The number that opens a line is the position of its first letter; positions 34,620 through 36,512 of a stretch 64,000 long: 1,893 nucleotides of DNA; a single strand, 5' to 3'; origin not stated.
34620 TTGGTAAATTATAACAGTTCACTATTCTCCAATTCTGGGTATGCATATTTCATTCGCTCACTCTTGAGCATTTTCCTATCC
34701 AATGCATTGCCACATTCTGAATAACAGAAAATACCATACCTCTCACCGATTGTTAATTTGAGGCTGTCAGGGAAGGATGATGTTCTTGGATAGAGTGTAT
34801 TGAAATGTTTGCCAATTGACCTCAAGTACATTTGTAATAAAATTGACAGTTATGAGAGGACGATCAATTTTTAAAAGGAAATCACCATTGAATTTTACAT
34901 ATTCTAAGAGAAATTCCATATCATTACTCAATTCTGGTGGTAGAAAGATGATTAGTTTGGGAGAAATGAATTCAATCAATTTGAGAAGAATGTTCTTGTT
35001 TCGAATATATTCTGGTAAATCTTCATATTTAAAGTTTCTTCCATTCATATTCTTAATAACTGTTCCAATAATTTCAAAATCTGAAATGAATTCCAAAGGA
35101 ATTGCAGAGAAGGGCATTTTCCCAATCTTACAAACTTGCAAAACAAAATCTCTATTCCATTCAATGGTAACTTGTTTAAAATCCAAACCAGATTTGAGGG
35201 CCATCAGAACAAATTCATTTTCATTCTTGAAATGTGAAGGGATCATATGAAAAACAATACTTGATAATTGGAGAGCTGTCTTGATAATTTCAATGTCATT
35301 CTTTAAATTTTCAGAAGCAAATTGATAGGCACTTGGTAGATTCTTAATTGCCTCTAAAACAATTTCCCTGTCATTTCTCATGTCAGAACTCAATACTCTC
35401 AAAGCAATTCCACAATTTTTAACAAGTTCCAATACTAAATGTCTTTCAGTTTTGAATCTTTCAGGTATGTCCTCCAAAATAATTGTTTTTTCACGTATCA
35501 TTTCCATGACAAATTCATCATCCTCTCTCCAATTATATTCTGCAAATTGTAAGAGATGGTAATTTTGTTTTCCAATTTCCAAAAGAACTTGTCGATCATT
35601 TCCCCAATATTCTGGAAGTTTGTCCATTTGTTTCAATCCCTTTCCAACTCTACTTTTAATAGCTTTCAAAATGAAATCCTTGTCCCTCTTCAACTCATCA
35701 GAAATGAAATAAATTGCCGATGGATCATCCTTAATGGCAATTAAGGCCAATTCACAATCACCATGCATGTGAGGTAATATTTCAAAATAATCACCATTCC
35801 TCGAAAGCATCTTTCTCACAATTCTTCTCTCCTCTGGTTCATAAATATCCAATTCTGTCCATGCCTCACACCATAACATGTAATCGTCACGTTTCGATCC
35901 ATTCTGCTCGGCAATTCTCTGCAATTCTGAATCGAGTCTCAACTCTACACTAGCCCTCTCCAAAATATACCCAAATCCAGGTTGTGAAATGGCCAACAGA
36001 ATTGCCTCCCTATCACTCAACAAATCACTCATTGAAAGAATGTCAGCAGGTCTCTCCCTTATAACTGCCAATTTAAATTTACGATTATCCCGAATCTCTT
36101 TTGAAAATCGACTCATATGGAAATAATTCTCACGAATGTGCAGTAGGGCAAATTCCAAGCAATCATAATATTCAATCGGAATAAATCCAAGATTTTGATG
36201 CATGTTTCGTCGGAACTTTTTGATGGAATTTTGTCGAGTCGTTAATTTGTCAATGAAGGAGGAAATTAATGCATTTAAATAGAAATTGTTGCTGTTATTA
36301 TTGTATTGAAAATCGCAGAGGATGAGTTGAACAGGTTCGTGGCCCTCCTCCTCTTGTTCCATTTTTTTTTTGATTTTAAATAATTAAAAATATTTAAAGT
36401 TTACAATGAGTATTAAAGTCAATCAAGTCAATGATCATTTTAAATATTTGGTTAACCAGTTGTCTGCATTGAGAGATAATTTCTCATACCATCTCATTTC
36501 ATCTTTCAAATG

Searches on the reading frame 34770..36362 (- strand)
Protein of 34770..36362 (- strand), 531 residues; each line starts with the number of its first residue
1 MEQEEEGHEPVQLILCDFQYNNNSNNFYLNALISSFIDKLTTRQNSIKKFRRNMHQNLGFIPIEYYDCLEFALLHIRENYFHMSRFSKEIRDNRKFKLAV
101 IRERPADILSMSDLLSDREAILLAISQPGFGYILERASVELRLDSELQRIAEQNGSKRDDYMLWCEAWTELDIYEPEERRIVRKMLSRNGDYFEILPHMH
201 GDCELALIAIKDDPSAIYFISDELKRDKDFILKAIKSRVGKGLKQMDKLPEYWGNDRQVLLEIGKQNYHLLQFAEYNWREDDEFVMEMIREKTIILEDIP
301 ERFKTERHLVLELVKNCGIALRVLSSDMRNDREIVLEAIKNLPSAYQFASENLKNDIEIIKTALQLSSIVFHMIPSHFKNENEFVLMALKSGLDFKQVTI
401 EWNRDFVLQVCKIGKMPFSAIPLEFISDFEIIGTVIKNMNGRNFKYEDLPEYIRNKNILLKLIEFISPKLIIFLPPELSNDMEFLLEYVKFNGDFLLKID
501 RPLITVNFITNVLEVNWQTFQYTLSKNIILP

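Call 21: list_cluster_members(proteins=[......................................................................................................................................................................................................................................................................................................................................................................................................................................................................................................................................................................, window:34770-36362:-, window:24288-26903:-, window:49092-51458:+, window:17107-18597:-, window:33331-34290:-, window:32543-33154:-, window:19769-21301:+])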
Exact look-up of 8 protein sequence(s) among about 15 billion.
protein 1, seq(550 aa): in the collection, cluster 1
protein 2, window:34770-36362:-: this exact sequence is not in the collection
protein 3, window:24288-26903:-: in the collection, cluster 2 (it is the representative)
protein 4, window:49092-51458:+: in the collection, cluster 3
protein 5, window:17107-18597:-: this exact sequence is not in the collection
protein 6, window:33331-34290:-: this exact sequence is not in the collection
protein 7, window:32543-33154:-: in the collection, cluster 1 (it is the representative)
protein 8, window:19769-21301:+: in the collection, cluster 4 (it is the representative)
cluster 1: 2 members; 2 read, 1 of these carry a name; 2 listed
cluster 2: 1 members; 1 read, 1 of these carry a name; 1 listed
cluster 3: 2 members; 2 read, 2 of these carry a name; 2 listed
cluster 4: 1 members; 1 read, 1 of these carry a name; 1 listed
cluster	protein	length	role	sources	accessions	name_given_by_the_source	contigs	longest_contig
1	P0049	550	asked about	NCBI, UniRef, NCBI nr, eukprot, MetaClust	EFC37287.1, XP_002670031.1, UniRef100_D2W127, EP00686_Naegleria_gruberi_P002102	hypothetical protein NAEGRDRAFT_81994 [Naegleria gruberi] | NAD(P)(+)--arginine ADP-ribosyltransferase n=1 Tax=Naegleria gruberi TaxID=5762 ... | uncharacterized protein NAEGRDRAFT_81994 [Naegleria gruberi]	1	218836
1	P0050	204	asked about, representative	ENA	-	-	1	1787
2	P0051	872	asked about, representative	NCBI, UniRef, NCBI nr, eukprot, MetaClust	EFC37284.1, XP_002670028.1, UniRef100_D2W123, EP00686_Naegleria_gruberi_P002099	predicted protein [Naegleria gruberi] | Predicted protein n=1 Tax=Naegleria gruberi TaxID=5762 RepID=D2W123_NAEGR | uncharacterized protein NAEGRDRAFT_75062 [Naegleria gruberi]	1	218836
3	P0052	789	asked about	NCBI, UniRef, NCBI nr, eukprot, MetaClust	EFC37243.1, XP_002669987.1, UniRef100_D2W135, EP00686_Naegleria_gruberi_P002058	predicted protein [Naegleria gruberi] | Predicted protein n=1 Tax=Naegleria gruberi TaxID=5762 RepID=D2W135_NAEGR | uncharacterized protein NAEGRDRAFT_75074 [Naegleria gruberi]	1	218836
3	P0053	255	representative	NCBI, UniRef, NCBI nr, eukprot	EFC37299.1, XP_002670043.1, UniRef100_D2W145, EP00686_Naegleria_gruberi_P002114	predicted protein [Naegleria gruberi] | Predicted protein n=1 Tax=Naegleria gruberi TaxID=5762 RepID=D2W145_NAEGR | uncharacterized protein NAEGRDRAFT_75084 [Naegleria gruberi]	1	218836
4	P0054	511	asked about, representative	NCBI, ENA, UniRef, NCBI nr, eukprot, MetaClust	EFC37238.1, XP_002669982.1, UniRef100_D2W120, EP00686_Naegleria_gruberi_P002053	predicted protein [Naegleria gruberi] | Predicted protein n=1 Tax=Naegleria gruberi TaxID=5762 RepID=D2W120_NAEGR | uncharacterized protein NAEGRDRAFT_59812 [Naegleria gruberi]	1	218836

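Call 44: search_protein_families(library=pfam, proteins=[window:34770-36362:-], max_evalue=0.001)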
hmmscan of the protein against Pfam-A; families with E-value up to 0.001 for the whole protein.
window:34770-36362:- (531 aa): 1 family
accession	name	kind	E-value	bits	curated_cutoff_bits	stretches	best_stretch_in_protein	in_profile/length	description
PF13475.11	DUF4116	-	2.3e-58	193.9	24.9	6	307-354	2-49/49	Domain of unknown function (DUF4116)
